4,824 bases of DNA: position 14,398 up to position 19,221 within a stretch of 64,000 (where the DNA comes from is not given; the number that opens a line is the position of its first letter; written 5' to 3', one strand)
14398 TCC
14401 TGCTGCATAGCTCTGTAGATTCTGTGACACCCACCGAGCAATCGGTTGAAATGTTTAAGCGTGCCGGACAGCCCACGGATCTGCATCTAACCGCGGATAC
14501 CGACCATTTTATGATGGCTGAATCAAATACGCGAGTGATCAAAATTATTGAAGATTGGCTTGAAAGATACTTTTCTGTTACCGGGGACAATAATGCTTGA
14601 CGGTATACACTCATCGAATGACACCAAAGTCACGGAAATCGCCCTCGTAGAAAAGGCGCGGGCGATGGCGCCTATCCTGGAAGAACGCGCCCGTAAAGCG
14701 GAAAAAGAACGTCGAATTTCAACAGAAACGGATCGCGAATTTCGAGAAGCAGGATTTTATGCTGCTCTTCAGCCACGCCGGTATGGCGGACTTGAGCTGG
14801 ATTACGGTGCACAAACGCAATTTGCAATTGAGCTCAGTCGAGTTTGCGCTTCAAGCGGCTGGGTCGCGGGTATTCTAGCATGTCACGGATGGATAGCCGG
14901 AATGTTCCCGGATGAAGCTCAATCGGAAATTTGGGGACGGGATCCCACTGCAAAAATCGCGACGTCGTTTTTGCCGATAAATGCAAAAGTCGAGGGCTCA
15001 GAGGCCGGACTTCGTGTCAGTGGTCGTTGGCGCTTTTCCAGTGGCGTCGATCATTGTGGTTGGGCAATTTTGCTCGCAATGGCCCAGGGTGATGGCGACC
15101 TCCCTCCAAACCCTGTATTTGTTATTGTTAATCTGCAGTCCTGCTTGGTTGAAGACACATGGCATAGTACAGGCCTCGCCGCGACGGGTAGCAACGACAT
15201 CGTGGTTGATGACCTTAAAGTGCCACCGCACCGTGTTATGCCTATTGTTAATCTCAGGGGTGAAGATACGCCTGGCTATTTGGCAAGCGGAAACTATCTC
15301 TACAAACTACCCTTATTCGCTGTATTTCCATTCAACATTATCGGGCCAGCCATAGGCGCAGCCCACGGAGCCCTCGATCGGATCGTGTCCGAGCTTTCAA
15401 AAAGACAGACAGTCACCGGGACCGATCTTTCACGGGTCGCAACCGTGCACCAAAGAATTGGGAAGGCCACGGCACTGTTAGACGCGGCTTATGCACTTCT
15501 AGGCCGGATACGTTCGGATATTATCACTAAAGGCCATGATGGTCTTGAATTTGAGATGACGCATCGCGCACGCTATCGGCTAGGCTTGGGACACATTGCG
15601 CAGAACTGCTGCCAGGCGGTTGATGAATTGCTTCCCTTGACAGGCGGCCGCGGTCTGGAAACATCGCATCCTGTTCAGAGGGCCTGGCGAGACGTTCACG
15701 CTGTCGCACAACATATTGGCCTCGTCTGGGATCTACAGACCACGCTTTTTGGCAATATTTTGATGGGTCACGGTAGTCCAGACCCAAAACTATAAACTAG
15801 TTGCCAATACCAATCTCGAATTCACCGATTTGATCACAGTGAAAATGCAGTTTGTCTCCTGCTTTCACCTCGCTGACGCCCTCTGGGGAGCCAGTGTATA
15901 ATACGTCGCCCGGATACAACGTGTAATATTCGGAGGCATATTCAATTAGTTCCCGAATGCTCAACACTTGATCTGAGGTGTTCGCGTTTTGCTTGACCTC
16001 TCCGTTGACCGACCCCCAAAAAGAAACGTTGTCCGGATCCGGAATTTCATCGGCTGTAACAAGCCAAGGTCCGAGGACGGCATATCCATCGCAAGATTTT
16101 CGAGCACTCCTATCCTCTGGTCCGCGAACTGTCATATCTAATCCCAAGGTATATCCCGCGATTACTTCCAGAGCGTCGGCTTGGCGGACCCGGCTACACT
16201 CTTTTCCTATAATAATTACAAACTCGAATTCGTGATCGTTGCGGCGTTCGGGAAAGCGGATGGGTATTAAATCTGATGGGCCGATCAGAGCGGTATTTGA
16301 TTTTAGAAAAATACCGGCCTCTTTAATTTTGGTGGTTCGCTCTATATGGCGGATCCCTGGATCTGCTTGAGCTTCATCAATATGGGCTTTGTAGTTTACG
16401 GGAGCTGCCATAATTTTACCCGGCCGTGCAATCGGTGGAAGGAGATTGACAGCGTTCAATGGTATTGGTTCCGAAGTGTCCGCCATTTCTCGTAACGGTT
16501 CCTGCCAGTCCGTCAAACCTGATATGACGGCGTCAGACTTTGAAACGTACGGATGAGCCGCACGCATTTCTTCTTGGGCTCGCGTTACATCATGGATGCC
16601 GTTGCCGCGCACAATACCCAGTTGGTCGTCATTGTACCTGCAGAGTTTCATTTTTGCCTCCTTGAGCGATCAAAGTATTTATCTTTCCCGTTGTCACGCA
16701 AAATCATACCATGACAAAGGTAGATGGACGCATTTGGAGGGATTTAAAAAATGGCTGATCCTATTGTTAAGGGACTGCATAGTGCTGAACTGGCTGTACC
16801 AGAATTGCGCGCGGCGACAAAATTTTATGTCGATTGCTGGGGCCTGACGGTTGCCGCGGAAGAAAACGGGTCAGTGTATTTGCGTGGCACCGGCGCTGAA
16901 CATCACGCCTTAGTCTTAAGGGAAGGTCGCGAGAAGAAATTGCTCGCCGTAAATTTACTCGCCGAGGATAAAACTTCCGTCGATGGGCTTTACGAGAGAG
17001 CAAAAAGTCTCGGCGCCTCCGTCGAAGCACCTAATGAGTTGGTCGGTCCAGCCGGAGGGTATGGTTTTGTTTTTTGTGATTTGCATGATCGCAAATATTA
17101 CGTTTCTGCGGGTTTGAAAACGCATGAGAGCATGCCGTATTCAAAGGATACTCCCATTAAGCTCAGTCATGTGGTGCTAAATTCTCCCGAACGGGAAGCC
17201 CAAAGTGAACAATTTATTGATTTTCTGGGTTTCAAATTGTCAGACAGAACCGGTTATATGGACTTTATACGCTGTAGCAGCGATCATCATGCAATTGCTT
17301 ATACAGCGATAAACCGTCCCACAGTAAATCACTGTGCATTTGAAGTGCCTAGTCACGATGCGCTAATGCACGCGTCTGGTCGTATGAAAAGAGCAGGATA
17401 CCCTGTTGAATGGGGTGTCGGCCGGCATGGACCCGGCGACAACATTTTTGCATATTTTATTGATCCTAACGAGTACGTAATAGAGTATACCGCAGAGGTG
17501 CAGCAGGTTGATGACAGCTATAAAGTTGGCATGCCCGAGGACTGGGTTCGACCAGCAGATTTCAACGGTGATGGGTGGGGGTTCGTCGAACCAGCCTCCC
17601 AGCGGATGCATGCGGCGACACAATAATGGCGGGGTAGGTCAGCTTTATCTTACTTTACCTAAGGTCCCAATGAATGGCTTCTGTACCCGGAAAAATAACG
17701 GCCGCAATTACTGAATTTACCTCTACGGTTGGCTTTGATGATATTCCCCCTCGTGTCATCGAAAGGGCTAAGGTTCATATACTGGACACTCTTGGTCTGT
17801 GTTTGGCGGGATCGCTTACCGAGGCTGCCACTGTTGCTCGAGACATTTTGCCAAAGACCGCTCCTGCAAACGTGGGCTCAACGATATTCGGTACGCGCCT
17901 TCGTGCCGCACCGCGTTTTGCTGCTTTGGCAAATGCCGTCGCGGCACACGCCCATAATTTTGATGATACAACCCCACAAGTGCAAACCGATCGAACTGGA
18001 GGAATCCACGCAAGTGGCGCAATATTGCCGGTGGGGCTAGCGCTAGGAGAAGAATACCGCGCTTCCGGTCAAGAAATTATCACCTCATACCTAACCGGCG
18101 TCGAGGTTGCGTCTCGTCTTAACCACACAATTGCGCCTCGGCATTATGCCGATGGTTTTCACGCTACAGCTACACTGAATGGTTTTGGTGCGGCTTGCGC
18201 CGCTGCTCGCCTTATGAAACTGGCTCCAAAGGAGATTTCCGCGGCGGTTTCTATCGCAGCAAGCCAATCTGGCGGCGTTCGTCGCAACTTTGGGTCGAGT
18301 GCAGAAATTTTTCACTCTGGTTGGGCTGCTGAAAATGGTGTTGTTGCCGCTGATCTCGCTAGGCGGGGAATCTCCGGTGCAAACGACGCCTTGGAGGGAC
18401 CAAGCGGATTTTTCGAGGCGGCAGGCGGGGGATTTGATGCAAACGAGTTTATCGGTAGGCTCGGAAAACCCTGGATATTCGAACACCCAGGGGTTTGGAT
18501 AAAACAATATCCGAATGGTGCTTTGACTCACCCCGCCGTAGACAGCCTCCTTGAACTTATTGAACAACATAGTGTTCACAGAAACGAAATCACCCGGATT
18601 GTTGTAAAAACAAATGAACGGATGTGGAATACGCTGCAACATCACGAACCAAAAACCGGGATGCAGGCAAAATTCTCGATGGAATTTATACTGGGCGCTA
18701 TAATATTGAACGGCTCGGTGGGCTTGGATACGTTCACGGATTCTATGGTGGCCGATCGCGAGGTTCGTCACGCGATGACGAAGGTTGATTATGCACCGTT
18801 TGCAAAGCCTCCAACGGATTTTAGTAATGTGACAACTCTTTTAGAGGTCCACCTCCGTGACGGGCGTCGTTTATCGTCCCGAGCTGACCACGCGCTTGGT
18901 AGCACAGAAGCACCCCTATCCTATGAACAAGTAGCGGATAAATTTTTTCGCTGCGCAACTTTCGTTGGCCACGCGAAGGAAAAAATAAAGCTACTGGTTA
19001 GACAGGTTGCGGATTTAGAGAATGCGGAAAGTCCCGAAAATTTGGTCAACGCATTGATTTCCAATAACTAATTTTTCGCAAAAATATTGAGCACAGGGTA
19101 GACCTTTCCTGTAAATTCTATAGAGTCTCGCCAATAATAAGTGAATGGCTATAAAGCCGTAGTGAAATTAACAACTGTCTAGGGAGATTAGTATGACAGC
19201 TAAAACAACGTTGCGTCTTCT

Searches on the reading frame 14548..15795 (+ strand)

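Call 4: search_protein_families(library=pfam, proteins=[window:14548-15795:+], max_evalue=0.01)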
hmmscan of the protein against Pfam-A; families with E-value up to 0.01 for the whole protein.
window:14548-15795:+ (415 aa): 3 families
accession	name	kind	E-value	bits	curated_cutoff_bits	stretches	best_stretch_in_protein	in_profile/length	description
PF08028.16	Acyl-CoA_dh_2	-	2.9e-27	96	22.7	1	266-392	5-132/134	Acyl-CoA dehydrogenase, C-terminal domain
PF02771.21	Acyl-CoA_dh_N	-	9.1e-09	36.1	22.9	1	43-125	18-101/113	Acyl-CoA dehydrogenase, N-terminal domain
PF00441.29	Acyl-CoA_dh_1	-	2.4e-06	28.2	22.4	1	264-385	18-130/150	Acyl-CoA dehydrogenase, C-terminal domain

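Call 5: search_protein_families(library=ncbifam, proteins=[window:14548-15795:+], max_evalue=0.01)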
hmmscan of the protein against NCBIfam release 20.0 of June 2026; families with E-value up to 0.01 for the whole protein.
window:14548-15795:+ (415 aa): 9 families
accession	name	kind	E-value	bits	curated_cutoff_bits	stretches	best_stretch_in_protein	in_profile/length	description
NF045629.1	monooxsub_HsaA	equivalog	9.2e-83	278.1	450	1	35-404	2-372/383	3-hydroxy-9,10-secoandrosta-1,3,5(10)-triene-9,17-dione monooxygenase oxygenase subunit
NF045920.1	HphnlacHdxOX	equivalog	1.2e-53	182.4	650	1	33-415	1-383/384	p-hydroxyphenylacetate 3-hydroxylase oxygenase component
TIGR04022.1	sulfur_SfnB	equivalog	4.6e-15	55.4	430.9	1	143-407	130-381/391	SfnB family sulfur acquisition oxidoreductase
NF043006.1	CyhCrbnylCoADH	equivalog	3e-05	23.2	650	0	260-384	240-355/380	cyclohexane-1-carbonyl-CoA dehydrogenase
NF042439.1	SulpropCoADesulf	equivalog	3.7e-05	22.6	600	0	36-106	3-74/379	3-sulfinopropanoyl-CoA desulfinase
NF042972.1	AcrlCoAredClosAcrC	equivalog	0.0003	19.6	640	0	43-125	23-105/378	acryloyl-CoA reductase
NF008997.0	PRK12341.1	equivalog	0.00045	19.4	537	0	349-385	321-357/382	acyl-CoA dehydrogenase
NF045552.1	GlutCoADH_Des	equivalog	0.001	18.4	470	0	267-384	250-359/387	glutaryl-CoA dehydrogenase Acd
NF043015.1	DibenthMonoxDszC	equivalog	0.0013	17.5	850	1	33-257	18-252/415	dibenzothiophene monooxygenase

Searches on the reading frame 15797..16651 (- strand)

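Call 15: search_protein_families(library=pfam, proteins=[window:15797-16651:-], max_evalue=0.0001)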
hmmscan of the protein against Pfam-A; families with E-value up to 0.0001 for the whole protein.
window:15797-16651:- (284 aa): 1 family
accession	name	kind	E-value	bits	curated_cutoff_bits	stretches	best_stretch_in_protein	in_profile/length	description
PF01557.24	FAA_hydrolase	-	4.1e-49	167.6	23.9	1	79-279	1-210/214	Fumarylacetoacetate (FAA) hydrolase C-terminal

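Call 70: search_protein_families(library=ncbifam, proteins=[window:15797-16651:-], max_evalue=0.00001)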
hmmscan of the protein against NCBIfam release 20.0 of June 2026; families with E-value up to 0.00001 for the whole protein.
window:15797-16651:- (284 aa): 6 families
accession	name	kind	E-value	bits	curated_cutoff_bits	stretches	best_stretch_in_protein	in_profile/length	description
NF053535.1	DhyDRhmHlse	equivalog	2.1e-40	138.8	500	1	50-272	43-260/284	2,4-didehydro-3-deoxy-L-rhamnonate hydrolase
TIGR02303.1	HpaG-C-term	equivalog_domain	3.5e-39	134.7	276.4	1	58-279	24-239/245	4-hydroxyphenylacetate degradation bifunctional isomerase/decarboxylase, C-terminal subunit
NF011750.0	PRK15203.1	equivalog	5.7e-29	101.2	811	1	110-277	245-417/429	4-hydroxyphenylacetate degradation bifunctional isomerase/decarboxylase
TIGR02305.1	HpaG-N-term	equivalog_domain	5.1e-28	98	228.65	1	78-279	1-202/205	4-hydroxyphenylacetate degradation bifunctional isomerase/decarboxylase, N-terminal subunit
NF007967.0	PRK10691.1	equivalog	1.4e-24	86.6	201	1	106-273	35-210/219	fumarylacetoacetate hydrolase family protein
NF009399.0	PRK12764.1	equivalog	1.5e-21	77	444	1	74-274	18-211/501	fumarylacetoacetate hydrolase family protein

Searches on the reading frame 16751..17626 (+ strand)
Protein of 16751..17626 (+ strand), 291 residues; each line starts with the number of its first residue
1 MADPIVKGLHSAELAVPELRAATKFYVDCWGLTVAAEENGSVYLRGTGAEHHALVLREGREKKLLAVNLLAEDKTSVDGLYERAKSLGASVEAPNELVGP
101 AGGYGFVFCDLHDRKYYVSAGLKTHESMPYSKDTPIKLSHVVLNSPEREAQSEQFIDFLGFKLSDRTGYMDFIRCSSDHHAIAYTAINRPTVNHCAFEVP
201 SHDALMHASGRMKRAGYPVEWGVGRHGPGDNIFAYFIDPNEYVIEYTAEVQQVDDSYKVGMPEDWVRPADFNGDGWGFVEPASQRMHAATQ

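Call 15: search_protein_families(library=pfam, proteins=[window:16751-17626:+], max_evalue=0.0001)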
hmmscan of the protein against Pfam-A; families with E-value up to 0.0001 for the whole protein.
window:16751-17626:+ (291 aa): 1 family
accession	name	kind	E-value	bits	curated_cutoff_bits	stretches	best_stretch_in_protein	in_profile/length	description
PF00903.31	Glyoxalase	-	6.4e-17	62.5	20.6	2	138-246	2-121/121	Glyoxalase/Bleomycin resistance protein/Dioxygenase superfamily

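Call 70: search_protein_families(library=ncbifam, proteins=[window:16751-17626:+], max_evalue=0.00001)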
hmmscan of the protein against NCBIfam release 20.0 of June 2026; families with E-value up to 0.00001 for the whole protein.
window:16751-17626:+ (291 aa): 4 families
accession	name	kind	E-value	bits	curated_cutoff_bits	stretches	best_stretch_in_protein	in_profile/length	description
TIGR02295.1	HpaD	equivalog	1.6e-25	89.9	321.4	1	10-257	6-269/298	3,4-dihydroxyphenylacetate 2,3-dioxygenase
TIGR03211.1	catechol_2_3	equivalog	2.8e-23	82.6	320.2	1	8-248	4-264/303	catechol 2,3-dioxygenase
TIGR03213.1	23dbph12diox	equivalog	9.3e-14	51.5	366.45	1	9-259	4-274/287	biphenyl-2,3-diol 1,2-dioxygenase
NF045631.1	exdiol_diox_HsaC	equivalog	8.5e-11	41.5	450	1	138-258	141-277/296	iron-dependent extradiol dioxygenase HsaC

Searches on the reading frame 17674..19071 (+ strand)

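Call 15: search_protein_families(library=pfam, proteins=[window:17674-19071:+], max_evalue=0.0001)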
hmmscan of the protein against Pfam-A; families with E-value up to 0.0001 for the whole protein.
window:17674-19071:+ (465 aa): 2 families
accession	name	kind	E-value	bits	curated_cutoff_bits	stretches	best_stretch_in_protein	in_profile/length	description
PF03972.19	MmgE_PrpD_N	-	2.1e-55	188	32.1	1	11-256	2-241/244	MmgE/PrpD N-terminal domain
PF19305.4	MmgE_PrpD_C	-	1.2e-28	100.5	32.1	1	279-444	1-170/173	MmgE/PrpD C-terminal domain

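Call 70: search_protein_families(library=ncbifam, proteins=[window:17674-19071:+], max_evalue=0.00001)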
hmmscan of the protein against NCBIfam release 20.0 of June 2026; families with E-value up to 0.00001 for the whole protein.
window:17674-19071:+ (465 aa): 2 families
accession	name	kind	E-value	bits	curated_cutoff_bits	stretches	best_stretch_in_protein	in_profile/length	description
NF042438.1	PrpD_hiGCgrampos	equivalog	6e-09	35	950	1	28-248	39-253/499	2-methylcitrate dehydratase PrpD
NF006943.0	PRK09425.1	equivalog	3.5e-07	29.3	575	1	27-400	32-414/480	bifunctional 2-methylcitrate dehydratase/aconitate hydratase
